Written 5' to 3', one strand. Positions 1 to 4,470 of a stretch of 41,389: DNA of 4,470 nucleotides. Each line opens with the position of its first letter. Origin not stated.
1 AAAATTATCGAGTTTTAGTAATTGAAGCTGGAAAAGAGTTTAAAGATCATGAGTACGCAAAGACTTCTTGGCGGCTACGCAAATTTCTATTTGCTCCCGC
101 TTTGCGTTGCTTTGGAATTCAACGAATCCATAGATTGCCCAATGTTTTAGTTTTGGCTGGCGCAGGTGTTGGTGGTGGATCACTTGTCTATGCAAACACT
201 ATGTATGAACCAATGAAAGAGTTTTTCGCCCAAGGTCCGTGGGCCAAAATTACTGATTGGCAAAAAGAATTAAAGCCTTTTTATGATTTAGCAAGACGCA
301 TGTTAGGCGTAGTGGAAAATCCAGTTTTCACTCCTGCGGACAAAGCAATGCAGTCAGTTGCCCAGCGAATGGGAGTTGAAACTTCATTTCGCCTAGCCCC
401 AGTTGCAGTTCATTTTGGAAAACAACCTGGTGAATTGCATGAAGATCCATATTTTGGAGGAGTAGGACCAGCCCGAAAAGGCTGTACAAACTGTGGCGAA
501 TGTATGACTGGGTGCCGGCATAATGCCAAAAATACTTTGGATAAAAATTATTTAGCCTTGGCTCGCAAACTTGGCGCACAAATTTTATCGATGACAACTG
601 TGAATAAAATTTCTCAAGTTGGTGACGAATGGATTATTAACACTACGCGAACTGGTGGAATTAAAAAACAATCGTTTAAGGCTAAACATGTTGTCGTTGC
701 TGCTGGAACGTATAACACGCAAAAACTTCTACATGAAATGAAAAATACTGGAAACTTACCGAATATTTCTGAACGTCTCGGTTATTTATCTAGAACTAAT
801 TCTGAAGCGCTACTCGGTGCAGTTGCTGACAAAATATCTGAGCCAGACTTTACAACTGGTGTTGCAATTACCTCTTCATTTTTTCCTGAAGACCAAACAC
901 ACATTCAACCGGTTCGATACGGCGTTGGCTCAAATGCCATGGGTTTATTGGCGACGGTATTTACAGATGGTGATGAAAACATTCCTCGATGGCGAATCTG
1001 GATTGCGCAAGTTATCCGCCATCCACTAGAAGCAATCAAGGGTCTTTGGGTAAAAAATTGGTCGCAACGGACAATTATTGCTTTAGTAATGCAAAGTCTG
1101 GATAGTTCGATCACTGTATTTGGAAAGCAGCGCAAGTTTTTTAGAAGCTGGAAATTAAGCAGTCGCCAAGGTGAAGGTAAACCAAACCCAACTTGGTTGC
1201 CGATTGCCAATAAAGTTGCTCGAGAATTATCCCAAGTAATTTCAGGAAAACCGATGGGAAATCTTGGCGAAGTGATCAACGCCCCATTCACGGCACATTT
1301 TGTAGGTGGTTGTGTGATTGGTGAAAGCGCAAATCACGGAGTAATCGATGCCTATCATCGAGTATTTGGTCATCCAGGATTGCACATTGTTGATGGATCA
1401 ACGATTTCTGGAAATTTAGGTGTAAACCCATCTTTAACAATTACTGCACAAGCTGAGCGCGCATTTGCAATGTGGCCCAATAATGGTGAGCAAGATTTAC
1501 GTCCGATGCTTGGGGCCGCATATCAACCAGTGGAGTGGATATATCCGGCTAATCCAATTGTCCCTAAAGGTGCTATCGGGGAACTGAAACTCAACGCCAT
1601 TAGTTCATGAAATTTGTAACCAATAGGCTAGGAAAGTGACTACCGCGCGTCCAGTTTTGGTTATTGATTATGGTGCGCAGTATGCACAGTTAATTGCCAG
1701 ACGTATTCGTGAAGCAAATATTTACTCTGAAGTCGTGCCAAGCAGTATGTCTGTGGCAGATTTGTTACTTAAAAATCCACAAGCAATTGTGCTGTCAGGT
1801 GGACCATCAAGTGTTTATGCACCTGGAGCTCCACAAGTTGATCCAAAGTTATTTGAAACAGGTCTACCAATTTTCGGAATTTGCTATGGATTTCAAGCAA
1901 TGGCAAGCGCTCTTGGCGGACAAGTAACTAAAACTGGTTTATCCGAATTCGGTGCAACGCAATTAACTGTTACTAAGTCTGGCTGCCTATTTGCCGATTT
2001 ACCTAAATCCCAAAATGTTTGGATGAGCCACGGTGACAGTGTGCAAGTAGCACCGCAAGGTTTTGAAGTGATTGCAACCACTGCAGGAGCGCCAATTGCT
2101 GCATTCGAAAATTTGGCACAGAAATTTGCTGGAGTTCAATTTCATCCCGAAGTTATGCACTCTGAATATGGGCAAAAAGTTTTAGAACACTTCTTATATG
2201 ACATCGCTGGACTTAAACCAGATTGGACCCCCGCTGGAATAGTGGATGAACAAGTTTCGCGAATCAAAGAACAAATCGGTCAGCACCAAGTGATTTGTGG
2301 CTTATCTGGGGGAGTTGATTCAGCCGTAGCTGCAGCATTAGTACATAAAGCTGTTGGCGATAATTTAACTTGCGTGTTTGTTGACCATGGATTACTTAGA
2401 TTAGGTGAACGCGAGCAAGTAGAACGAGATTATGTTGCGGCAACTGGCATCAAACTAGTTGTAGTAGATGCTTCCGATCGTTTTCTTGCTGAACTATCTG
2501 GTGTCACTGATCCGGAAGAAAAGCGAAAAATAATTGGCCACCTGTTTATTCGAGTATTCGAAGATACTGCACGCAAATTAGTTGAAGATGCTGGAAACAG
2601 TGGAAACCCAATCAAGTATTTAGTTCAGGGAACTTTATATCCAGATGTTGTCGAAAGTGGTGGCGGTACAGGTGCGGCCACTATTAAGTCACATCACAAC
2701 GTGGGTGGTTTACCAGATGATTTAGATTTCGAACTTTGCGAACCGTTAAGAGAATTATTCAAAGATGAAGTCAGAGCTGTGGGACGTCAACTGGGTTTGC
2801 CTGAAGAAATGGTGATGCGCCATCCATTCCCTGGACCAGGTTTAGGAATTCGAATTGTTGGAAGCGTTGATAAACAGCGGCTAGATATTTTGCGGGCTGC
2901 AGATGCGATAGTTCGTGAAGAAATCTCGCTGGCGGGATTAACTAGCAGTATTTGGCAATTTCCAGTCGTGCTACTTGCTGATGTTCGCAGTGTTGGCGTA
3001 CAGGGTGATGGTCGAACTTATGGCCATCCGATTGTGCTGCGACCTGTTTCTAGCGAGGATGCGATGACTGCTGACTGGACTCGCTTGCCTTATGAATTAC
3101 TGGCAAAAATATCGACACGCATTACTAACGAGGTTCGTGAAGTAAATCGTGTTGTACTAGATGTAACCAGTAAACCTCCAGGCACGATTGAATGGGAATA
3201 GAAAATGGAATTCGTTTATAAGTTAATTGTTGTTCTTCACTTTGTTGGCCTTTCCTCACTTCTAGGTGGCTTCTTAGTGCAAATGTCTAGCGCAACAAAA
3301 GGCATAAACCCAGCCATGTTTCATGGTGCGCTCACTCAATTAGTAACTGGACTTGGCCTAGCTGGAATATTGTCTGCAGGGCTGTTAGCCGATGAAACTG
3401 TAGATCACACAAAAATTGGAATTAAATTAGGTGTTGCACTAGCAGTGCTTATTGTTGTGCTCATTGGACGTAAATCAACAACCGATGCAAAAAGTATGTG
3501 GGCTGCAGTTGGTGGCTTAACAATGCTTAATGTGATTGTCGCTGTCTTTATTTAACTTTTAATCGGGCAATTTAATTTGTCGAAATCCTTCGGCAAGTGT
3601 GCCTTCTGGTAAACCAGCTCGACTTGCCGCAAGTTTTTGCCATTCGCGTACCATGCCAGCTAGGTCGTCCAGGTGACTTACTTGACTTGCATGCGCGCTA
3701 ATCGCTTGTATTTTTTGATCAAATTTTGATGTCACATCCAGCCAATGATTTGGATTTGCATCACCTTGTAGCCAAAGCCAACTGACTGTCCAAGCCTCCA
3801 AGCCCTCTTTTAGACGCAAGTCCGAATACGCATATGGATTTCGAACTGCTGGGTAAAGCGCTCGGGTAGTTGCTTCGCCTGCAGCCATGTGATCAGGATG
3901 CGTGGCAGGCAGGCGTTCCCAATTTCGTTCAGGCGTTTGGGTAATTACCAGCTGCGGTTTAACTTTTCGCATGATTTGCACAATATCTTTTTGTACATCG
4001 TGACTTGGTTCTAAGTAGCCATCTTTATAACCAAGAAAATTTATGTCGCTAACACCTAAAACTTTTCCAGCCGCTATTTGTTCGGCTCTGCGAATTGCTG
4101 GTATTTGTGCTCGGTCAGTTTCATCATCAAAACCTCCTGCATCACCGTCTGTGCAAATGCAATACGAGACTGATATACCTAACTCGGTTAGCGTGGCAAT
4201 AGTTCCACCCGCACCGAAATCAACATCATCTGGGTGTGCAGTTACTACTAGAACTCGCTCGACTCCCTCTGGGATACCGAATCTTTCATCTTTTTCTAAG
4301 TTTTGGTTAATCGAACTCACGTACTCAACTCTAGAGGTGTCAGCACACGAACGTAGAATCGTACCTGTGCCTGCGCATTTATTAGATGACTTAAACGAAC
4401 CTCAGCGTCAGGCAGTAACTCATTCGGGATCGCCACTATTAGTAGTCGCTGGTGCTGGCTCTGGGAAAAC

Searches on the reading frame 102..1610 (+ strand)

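Call 39: search_protein_families(library=pfam, proteins=[window:102-1610:+], max_evalue=0.00001)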
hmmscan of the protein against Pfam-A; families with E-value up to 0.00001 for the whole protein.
window:102-1610:+ (502 aa): 3 families
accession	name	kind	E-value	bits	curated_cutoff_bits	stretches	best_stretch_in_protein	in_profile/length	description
PF00732.25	GMC_oxred_N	-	1.2e-13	51.9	23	1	16-211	19-198/218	GMC oxidoreductase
PF05199.19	GMC_oxred_C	-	3.5e-12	47.5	24.6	1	397-451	85-139/139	GMC oxidoreductase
PF01266.30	DAO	-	2.3e-06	27.8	27.9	1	149-235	154-234/353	FAD dependent oxidoreductase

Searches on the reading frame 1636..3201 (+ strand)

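Call 39: search_protein_families(library=pfam, proteins=[window:1636-3201:+], max_evalue=0.00001)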
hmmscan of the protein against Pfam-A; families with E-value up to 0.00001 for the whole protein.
window:1636-3201:+ (521 aa): 4 families
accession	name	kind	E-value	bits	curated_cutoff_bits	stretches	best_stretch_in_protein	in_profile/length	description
PF00117.34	GATase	-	4e-46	157.5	22.8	1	8-189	1-189/190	Glutamine amidotransferase class-I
PF00958.27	GMP_synt_C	-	1.1e-38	131.7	27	1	428-520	1-92/92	GMP synthase C terminal domain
PF07722.19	Peptidase_C26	-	9e-12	45.7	20.5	1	72-172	101-219/219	Peptidase C26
PF02540.23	NAD_synthase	-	1e-09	38.3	21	1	212-243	14-45/242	NAD synthase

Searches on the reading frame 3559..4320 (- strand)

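Call 39: search_protein_families(library=pfam, proteins=[window:3559-4320:-], max_evalue=0.00001)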
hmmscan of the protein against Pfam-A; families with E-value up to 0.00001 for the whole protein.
window:3559-4320:- (253 aa): 1 family
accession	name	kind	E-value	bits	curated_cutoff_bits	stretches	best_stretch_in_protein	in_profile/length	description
PF02585.22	PIG-L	-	1.8e-31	109.8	28.2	1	24-154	1-128/129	GlcNAc-PI de-N-acetylase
